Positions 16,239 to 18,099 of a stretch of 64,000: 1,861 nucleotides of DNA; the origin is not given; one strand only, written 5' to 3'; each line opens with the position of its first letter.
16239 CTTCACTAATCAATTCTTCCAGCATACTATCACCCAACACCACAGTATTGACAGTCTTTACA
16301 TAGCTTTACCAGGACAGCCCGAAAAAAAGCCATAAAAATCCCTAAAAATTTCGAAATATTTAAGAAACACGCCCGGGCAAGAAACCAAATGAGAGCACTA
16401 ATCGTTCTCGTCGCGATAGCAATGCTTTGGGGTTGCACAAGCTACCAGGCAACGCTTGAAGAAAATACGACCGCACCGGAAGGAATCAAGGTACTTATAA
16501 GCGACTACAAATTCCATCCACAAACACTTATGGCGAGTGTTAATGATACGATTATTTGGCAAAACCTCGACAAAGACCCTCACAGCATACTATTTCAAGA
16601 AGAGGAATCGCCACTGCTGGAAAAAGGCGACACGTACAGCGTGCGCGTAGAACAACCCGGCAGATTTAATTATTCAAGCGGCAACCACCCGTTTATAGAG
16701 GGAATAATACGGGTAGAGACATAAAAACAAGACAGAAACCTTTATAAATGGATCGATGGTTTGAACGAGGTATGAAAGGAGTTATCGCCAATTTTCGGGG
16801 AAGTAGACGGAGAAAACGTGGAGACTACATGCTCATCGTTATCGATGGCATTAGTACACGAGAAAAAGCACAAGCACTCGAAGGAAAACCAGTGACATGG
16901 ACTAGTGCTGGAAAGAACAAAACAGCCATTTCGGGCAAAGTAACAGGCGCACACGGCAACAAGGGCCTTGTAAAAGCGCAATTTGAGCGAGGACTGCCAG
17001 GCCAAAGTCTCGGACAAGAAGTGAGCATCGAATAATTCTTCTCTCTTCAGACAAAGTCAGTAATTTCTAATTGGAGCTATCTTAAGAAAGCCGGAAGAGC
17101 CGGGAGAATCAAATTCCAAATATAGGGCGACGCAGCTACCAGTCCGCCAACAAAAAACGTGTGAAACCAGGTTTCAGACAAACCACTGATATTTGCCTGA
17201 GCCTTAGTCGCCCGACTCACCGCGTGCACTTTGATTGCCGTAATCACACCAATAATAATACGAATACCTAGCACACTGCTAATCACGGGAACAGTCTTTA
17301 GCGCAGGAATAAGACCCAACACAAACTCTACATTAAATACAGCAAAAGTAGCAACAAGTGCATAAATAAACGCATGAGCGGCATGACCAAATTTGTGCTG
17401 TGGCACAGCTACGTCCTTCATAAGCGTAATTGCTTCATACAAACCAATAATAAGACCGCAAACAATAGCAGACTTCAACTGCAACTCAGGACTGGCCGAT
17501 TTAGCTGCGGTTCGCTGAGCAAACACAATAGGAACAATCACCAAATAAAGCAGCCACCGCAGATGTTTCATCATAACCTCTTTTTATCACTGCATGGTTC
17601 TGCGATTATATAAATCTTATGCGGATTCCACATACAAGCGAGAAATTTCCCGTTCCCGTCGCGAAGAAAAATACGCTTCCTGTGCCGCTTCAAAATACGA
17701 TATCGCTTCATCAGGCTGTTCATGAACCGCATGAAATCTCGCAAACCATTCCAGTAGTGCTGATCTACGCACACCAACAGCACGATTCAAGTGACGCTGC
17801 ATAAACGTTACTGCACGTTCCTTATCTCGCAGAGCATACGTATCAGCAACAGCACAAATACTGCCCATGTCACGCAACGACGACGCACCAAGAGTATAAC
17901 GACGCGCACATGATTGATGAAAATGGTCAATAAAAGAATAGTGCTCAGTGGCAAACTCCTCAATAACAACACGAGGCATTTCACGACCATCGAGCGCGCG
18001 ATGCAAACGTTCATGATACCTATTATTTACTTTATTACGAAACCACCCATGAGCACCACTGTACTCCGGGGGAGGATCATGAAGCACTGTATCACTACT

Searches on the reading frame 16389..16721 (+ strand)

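Call 66: search_protein_families(library=pfam, proteins=[window:16389-16721:+], max_evalue=0.001)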
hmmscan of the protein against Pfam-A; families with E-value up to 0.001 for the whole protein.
window:16389-16721:+ (111 aa): 2 families
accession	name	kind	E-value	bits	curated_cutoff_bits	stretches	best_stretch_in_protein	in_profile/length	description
PF13473.12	Cupredoxin_1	-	1.2e-08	35.4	27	1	8-107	3-102/104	Cupredoxin-like domain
PF00127.26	Copper-bind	-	0.00051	20.8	21.2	0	38-83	10-70/99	Copper binding proteins, plastocyanin/azurin family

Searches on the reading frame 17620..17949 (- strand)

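Call 40: search_protein_families(library=pfam, proteins=[window:17620-17949:-], max_evalue=10)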
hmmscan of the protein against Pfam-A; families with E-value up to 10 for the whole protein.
window:17620-17949:- (110 aa): 1 family
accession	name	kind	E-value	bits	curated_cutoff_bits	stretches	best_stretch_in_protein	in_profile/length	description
PF13424.12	TPR_12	-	0.11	13.2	30.1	1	66-93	6-33/77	Tetratricopeptide repeat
